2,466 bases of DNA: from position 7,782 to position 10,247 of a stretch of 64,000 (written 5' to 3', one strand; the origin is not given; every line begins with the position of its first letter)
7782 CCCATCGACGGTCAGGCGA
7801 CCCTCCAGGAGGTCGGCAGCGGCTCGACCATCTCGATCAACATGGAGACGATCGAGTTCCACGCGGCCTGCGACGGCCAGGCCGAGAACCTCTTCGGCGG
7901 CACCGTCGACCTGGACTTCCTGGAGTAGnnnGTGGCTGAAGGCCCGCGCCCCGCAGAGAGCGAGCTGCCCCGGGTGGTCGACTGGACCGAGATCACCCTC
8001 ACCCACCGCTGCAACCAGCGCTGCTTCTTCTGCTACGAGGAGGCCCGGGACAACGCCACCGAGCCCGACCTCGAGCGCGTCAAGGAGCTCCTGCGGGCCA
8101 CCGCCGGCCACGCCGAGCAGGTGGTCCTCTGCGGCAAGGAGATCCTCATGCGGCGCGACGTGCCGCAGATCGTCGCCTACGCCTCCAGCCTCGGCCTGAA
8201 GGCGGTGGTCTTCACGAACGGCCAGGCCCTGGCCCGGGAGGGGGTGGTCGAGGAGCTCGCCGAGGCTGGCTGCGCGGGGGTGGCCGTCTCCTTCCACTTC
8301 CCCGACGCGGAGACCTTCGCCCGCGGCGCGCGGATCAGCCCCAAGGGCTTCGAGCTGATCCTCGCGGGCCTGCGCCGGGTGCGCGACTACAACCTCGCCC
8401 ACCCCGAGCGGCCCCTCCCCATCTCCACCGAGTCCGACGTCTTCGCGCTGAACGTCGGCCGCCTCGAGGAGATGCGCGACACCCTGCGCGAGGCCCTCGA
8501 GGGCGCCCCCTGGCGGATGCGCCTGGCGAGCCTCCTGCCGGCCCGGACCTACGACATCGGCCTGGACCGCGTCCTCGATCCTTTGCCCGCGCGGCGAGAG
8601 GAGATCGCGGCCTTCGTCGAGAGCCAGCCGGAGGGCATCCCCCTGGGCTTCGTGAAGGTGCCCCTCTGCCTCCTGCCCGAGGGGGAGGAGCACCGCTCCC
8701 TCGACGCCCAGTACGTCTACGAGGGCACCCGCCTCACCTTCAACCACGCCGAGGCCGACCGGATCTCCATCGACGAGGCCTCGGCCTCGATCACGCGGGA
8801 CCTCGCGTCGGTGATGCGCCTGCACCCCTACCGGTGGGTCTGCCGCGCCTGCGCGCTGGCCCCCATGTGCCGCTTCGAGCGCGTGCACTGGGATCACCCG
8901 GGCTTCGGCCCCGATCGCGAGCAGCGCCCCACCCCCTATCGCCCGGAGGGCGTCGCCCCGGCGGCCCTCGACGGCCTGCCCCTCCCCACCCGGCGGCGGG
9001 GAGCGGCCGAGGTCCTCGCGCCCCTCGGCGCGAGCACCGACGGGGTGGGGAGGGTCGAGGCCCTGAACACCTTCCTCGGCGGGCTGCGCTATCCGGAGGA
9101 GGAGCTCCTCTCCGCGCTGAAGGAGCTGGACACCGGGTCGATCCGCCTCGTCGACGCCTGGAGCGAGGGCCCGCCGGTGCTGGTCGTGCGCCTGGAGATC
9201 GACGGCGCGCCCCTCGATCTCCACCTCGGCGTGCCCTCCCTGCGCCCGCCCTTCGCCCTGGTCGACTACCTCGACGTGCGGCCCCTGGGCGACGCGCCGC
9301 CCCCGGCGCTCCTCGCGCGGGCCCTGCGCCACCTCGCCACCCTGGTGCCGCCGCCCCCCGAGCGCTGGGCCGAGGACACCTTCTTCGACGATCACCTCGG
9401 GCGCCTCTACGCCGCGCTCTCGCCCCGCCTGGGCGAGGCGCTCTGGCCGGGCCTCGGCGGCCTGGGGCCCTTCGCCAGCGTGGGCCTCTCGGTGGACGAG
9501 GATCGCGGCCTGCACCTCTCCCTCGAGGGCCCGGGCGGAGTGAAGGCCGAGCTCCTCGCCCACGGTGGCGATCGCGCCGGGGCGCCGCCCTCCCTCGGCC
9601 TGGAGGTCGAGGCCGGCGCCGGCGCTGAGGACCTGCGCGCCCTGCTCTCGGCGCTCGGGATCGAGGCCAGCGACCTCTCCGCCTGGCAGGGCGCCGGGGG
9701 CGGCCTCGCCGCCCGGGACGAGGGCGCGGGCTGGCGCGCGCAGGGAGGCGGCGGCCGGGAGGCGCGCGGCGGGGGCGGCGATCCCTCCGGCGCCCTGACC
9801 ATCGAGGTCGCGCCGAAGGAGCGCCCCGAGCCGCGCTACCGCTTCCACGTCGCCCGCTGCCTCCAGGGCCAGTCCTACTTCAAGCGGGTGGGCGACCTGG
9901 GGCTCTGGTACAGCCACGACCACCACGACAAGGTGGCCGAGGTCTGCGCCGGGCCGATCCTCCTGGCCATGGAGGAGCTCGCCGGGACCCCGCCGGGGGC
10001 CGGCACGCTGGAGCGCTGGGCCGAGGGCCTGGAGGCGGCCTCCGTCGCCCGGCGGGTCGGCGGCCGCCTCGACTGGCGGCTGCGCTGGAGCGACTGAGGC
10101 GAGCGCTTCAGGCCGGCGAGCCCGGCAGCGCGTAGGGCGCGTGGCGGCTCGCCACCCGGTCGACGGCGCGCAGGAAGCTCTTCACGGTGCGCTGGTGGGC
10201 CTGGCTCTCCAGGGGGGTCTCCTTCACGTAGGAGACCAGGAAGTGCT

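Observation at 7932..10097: Paralogous radical SAM/SPASM enzymes sharing a novel C-terminal domain, each paired with a second rSAM-type gene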

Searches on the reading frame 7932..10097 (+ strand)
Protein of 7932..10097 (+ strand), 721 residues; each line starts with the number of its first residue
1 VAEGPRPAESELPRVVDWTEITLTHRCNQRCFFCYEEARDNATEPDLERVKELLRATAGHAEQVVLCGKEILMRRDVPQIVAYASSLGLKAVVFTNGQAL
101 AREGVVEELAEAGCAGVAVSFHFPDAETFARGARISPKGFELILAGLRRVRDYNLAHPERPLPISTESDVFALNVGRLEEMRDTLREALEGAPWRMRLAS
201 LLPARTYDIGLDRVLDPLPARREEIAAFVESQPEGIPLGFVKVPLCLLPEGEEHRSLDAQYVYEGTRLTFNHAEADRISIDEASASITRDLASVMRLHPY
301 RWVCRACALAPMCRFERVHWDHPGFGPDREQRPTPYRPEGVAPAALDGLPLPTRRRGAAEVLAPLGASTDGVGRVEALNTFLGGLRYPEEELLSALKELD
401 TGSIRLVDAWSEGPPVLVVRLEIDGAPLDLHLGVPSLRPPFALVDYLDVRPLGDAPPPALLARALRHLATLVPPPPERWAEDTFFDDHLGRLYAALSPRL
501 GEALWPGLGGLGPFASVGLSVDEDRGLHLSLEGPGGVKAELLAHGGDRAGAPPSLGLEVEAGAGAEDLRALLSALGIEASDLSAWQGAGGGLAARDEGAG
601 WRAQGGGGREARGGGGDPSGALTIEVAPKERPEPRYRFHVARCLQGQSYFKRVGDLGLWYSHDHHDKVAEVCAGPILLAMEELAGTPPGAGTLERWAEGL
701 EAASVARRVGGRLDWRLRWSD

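Call 3: search_protein_families(library=pfam, proteins=[window:7932-10097:+], max_evalue=0.01)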
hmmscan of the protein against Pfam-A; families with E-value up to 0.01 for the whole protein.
window:7932-10097:+ (721 aa): 1 family
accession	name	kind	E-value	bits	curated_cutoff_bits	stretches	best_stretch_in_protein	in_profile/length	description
PF04055.27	Radical_SAM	-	1.5e-16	61.5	29.5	1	22-155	2-141/166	Radical SAM superfamily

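Call 5: search_protein_families(library=ncbifam, proteins=[window:7932-10097:+], max_evalue=0.01)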
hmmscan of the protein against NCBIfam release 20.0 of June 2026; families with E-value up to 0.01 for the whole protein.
window:7932-10097:+ (721 aa): 32 families (the best 25 are shown)
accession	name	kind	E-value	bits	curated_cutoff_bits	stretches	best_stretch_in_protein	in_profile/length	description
TIGR02668.1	moaA_archaeal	equivalog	4.9e-17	61.9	325.25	1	14-156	7-149/303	GTP 3',8-cyclase MoaA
TIGR04545.1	rSAM_ahbD_hemeb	equivalog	1.1e-14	54.6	500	1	22-155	5-139/339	heme b synthase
TIGR04546.1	rSAM_ahbC_deAc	equivalog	2.8e-14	52.7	650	1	22-151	44-173/390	12,18-didecarboxysiroheme deacetylase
TIGR04055.1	rSAM_NirJ2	equivalog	1.4e-13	51.1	500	1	23-155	6-138/326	putative heme d1 biosynthesis radical SAM protein NirJ2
NF001199.0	PRK00164.2-1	equivalog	2.2e-13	50.1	231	1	14-147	9-142/308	GTP 3',8-cyclase MoaA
NF045702.1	rSAM_GDGT_ether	equivalog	1.2e-12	47.3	450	1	20-137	89-214/486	tetraether lipid synthase Tes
NF045646.2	rSAM_Se_TrsS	equivalog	1.2e-12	47.2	490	1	21-122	90-196/441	radical SAM (seleno)protein TrsS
NF038332.1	rSAM_rare_HxsC4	exception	1.3e-12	47.6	500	1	21-154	18-154/335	radical SAM protein HxsC4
TIGR02666.1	moaA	equivalog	1.4e-12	47.2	284.05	1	14-155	7-155/336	GTP 3',8-cyclase MoaA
TIGR04347.1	pseudo_SAM_Halo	equivalog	5e-12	45.8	525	1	15-121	39-144/390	TIGR04347 family pseudo-SAM/SPASM protein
TIGR04466.1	rSAM_BlsE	equivalog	6.5e-12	45.5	400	1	21-152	7-136/327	cytosylglucuronate decarboxylase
NF045574.1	sacti_mat_StsB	exception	2.2e-10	40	625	1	22-131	101-211/466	StsB family radical SAM/SPASM domain sactipeptide maturase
TIGR04053.2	TIGR04053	equivalog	4.6e-10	39.3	395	1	12-186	6-174/366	TIGR04053 family radical SAM/SPASM domain-containing protein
NF038283.1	viperin_w_prok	equivalog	9.8e-10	38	180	1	23-111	8-105/281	viperin family antiviral radical SAM protein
TIGR02109.1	PQQ_syn_pqqE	equivalog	2.9e-09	36.4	381.35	1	21-131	11-123/358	pyrroloquinoline quinone biosynthesis protein PqqE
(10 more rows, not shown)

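Call 6: find_homologous_proteins(query=window:7932-10097:+, max_evalue=0.001)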
Query window:7932-10097:+ (721 aa): 42 proteins with E <= 0.001 among 8000 candidates.
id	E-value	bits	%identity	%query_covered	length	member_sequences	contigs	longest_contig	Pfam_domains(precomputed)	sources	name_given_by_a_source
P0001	0.0e+0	1636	100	100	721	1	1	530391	PF04055.28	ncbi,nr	ncbi:MAG: radical SAM protein [Deltaproteobacteria bacterium]|nr:radical SAM protein [Deltaproteobac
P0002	2.8e-230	785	53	98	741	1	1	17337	PF04055.28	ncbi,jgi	-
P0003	1.9e-226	772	53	99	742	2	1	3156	PF04055.28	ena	-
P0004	3.3e-208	712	49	100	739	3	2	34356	PF04055.28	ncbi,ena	-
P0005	3.1e-199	682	50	95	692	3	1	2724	PF04055.28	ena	-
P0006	1.6e-194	667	49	95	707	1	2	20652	PF04055.28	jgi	-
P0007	5.0e-192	658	51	96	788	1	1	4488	PF04055.28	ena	-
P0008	5.0e-191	655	47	99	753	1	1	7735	PF04055.28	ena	-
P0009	7.5e-186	638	47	99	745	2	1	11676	PF04055.28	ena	-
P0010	2.9e-184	633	47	98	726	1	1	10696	PF04055.28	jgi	jgi:uncharacterized Fe-S cluster-containing radical SAM superfamily protein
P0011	3.0e-184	633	47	98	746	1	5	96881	PF04055.28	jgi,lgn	jgi:organic radical activating enzyme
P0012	7.0e-184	631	46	98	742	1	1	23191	PF04055.28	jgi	jgi:hypothetical protein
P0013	3.5e-177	609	44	99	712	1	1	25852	PF04055.28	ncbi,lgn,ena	-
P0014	6.1e-173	595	46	99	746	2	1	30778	PF04055.28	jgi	jgi:uncharacterized Fe-S cluster-containing radical SAM superfamily protein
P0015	2.4e-165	570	42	97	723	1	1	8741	PF04055.28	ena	-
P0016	5.5e-156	539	43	97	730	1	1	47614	PF04055.28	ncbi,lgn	-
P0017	4.5e-153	529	42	96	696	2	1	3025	PF04055.28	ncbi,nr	ncbi:MAG: radical SAM protein, partial [Deltaproteobacteria bacterium]|nr:radical SAM protein [Delta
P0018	1.5e-152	528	43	90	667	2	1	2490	PF04055.28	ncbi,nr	ncbi:MAG: radical SAM protein, partial [Deltaproteobacteria bacterium]|nr:radical SAM protein [Delta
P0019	9.3e-149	515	43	98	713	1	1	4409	PF04055.28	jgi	jgi:uncharacterized Fe-S cluster-containing radical SAM superfamily protein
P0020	1.9e-147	511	52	72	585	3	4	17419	PF04055.28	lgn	-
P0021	1.7e-145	504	49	67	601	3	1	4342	PF04055.28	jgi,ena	-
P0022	2.3e-145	504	47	79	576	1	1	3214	PF04055.28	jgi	jgi:uncharacterized Fe-S cluster-containing radical SAM superfamily protein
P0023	9.9e-141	489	47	73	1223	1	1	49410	PF04055.28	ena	-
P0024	2.4e-140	487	49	66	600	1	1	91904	PF04055.28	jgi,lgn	jgi:uncharacterized Fe-S cluster-containing radical SAM superfamily protein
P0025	5.7e-139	483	39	98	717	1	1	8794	PF04055.28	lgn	-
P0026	5.7e-139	483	39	100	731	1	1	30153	PF04055.28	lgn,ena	-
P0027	1.5e-138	481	48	69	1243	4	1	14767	PF04055.28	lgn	-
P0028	2.4e-138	481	45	74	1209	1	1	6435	PF04055.28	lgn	-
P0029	2.9e-136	474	39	98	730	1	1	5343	PF04055.28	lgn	-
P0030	1.1e-133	465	42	90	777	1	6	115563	PF04055.28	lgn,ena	-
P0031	2.0e-132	461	39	99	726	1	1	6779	PF04055.28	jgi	jgi:uncharacterized Fe-S cluster-containing radical SAM superfamily protein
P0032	4.5e-128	447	46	73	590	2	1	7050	PF04055.28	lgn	-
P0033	2.3e-127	444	48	74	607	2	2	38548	PF04055.28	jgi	-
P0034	1.3e-125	439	38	98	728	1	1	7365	PF04055.28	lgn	-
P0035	2.9e-125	438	38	94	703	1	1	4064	PF04055.28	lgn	-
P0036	1.7e-124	435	37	98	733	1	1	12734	PF04055.28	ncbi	-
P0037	2.0e-120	422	44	68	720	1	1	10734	PF04055.28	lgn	-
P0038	3.0e-94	335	41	68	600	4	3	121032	PF04055.28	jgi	-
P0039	6.4e-94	334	39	75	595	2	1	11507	PF04055.28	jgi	-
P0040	3.9e-92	328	38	75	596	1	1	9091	PF04055.28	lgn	-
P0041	2.9e-74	269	35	73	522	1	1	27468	PF04055.28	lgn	-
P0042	1.4e-72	263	35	68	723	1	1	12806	PF04055.28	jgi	jgi:uncharacterized Fe-S cluster-containing radical SAM superfamily protein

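Call 8: find_encoding_contigs(protein=P0011, flank=8000, max_places=2)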
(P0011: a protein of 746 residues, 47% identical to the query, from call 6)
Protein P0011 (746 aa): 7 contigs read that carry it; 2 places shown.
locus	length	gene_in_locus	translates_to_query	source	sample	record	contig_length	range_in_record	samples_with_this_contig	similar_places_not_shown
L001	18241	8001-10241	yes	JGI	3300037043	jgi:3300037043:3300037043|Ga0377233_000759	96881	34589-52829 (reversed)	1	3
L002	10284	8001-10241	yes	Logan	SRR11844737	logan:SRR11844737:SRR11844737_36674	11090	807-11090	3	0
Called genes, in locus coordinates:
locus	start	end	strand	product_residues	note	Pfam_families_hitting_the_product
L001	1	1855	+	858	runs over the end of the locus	PF18884:TSP3_bac, PF07940:Hepar_II_III_C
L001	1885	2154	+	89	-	PF00069:Pkinase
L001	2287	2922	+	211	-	-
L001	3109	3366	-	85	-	-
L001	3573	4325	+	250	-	PF04445:SAM_MT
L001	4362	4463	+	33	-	-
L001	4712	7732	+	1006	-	-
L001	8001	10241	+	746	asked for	PF04055:Radical_SAM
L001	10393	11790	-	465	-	PF04055:Radical_SAM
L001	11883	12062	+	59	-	-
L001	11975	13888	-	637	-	-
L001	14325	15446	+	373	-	-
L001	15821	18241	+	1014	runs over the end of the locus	-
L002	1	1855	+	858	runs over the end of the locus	PF18884:TSP3_bac, PF07940:Hepar_II_III_C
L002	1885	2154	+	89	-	PF00069:Pkinase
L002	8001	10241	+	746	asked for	PF04055:Radical_SAM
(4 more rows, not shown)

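Call 9: find_encoding_contigs(protein=P0023, flank=8000, max_places=2)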
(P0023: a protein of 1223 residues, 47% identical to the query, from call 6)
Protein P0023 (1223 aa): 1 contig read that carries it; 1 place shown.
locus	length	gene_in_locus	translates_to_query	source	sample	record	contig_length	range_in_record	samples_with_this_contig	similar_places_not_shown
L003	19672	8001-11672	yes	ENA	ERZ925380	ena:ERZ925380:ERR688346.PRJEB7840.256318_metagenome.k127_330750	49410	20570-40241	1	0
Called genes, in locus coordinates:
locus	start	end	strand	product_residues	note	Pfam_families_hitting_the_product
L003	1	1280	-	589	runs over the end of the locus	PF00148:Oxidored_nitro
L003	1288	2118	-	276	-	PF00142:Fer4_NifH, PF01656:CbiA, PF02374:ArsA_ATPase (faint), PF10609:ParA (faint), PF13614:AAA_31 (weak)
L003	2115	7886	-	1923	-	PF04467:DUF483 (weak)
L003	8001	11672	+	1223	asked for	PF04055:Radical_SAM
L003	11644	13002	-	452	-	PF00148:Oxidored_nitro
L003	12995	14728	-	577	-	PF00148:Oxidored_nitro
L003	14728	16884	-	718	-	PF04055:Radical_SAM, PF13353:Fer4_12 (weak), PF13186:SPASM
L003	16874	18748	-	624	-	PF04055:Radical_SAM, PF13353:Fer4_12 (faint), PF04055:Radical_SAM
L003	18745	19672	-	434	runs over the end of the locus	PF00148:Oxidored_nitro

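Call 10: find_encoding_contigs(protein=P0001, flank=10000, max_places=2)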
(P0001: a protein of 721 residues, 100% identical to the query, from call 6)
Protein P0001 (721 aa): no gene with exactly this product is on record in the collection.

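Call 24: find_related_loci(query=A1, collection=genome_contigs, flank=10000)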
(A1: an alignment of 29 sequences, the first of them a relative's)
Query A1 (721 aa) in genome_contigs; peptide patterns used: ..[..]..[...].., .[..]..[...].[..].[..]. (x = any residue, [..] = any of these).
567 stretches matched a pattern; 101 encode a relative of the query (tblastn E <= 1e-3); the best 80 are kept; 79 distinct loci.
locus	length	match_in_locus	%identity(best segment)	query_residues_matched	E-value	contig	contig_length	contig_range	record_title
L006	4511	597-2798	53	11-720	0e+0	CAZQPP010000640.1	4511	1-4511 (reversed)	MAG TPA_asm: uncultured Myxococcales bacterium isolate SRP077602_co2_114 genome assembly, contig: NODE_28582_length_4511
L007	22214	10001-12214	49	1-719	0e+0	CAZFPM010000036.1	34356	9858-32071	MAG TPA_asm: uncultured Myxococcales bacterium isolate SRP308112_co1_392 genome assembly, contig: NODE_1541_length_34356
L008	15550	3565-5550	50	15-712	0e+0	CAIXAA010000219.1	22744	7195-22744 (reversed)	MAG: uncultured Myxococcales bacterium isolate MJ120716A_bin-0880 genome assembly, contig: bin-0880:219/998, whole genom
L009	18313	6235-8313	44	6-719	1e-178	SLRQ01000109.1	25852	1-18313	MAG: Deltaproteobacteria bacterium isolate CSSed165cm_581 CSSed16-5cm-3621, whole genome shotgun sequence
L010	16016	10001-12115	43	15-716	1e-153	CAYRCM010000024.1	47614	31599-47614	MAG TPA_asm: uncultured Myxococcales bacterium isolate binchicken_co66_105 genome assembly, contig: NODE_1348_length_476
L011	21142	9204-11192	39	9-720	1e-134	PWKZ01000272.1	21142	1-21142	MAG: Bradymonadales bacterium isolate CSSed10_215 CS-Sed10-C4372, whole genome shotgun sequence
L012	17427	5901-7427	38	18-541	1e-96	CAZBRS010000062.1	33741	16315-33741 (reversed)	MAG TPA_asm: uncultured Myxococcales bacterium isolate SRP272421_co2_345 genome assembly, contig: NODE_2759_length_33741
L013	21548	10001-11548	35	19-554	4e-69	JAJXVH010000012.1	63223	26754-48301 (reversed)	MAG: bacterium isolate BP5.bin24 NODE_669_length_63223_cov_3.540779, whole genome shotgun sequence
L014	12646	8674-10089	34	21-507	5e-63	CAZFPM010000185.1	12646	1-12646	MAG TPA_asm: uncultured Myxococcales bacterium isolate SRP308112_co1_392 genome assembly, contig: NODE_8980_length_12646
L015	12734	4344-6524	37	14-721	5e-129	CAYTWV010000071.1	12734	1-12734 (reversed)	MAG TPA_asm: uncultured Myxococcales bacterium isolate SRP272421_co4_371 genome assembly, contig: NODE_14343_length_1273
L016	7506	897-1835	30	16-337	2e-44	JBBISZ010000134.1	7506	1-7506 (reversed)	MAG: Deltaproteobacteria bacterium isolate STF170223_bin_385 NODE_9349_length_7506_cov_5.142934, whole genome shotgun se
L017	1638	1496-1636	68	15-61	1e-16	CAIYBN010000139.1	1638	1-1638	MAG: uncultured Myxococcales bacterium isolate MJ-time_bin-1663 genome assembly, contig: bin-1663:139/149, whole genome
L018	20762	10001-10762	28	21-265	2e-15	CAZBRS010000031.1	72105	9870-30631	MAG TPA_asm: uncultured Myxococcales bacterium isolate SRP272421_co2_345 genome assembly, contig: NODE_495_length_72105_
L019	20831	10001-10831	27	21-313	4e-14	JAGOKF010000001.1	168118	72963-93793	Myxococcota bacterium isolate Go_SlDig_bin_299 Go_SlDig_139_length_168118_cov_8.166503, whole genome shotgun sequence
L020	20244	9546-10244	28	4-253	7e-14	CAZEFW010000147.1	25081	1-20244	MAG TPA_asm: uncultured Myxococcales bacterium isolate SRP077602_co5_47 genome assembly, contig: NODE_9811_length_25081_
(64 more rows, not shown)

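Call 66: find_encoding_contigs(protein=P0030, flank=10000, max_places=1)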
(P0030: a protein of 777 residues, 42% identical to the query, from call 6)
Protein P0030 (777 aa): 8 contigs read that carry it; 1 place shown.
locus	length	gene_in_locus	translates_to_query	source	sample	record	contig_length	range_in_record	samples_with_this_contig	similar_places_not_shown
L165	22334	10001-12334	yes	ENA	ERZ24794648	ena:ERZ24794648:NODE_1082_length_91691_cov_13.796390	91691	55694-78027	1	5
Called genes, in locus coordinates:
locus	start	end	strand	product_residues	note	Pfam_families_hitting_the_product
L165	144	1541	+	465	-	PF07690:MFS_1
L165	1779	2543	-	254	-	PF01553:Acyltransferase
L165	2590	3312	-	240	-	PF00005:ABC_tran, PF13304:AAA_21 (faint)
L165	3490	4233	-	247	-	PF02492:cobW (faint)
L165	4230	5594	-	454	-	PF04055:Radical_SAM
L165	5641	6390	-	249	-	-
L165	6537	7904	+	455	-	PF04055:Radical_SAM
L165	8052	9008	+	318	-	PF07238:PilZ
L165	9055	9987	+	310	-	PF07238:PilZ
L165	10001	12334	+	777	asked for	PF04055:Radical_SAM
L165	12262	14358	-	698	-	-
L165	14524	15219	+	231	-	-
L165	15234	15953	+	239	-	-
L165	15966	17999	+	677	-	PF11028:TMEM260_N, PF28495:TMEM260_2 (weak)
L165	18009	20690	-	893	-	PF01326:PPDK_N, PF27448:Rph_4th, PF00391:PEP-utilizers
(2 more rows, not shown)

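Call 67: find_encoding_contigs(protein=P0038, flank=10000, max_places=1)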
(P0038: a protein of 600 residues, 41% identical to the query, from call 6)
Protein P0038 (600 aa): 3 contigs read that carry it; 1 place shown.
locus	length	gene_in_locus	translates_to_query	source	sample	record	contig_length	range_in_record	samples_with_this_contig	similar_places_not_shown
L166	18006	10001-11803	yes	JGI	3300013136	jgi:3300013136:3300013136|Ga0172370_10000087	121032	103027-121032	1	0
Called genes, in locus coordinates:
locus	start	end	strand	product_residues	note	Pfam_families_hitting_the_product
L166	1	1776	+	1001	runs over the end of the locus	PF00526:Dicty_CTDC (weak)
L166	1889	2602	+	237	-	PF13174:TPR_6 (faint), PF13432:TPR_16 (weak), PF13525:YfiO, PF14559:TPR_19 (faint)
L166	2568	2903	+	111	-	-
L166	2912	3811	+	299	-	PF01189:Methyltr_RsmB-F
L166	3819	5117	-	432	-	PF00148:Oxidored_nitro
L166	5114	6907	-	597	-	PF00148:Oxidored_nitro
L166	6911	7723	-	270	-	PF00142:Fer4_NifH, PF01656:CbiA, PF13614:AAA_31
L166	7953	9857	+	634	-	-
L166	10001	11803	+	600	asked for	PF04055:Radical_SAM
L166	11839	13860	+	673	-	-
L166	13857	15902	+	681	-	-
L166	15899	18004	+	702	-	?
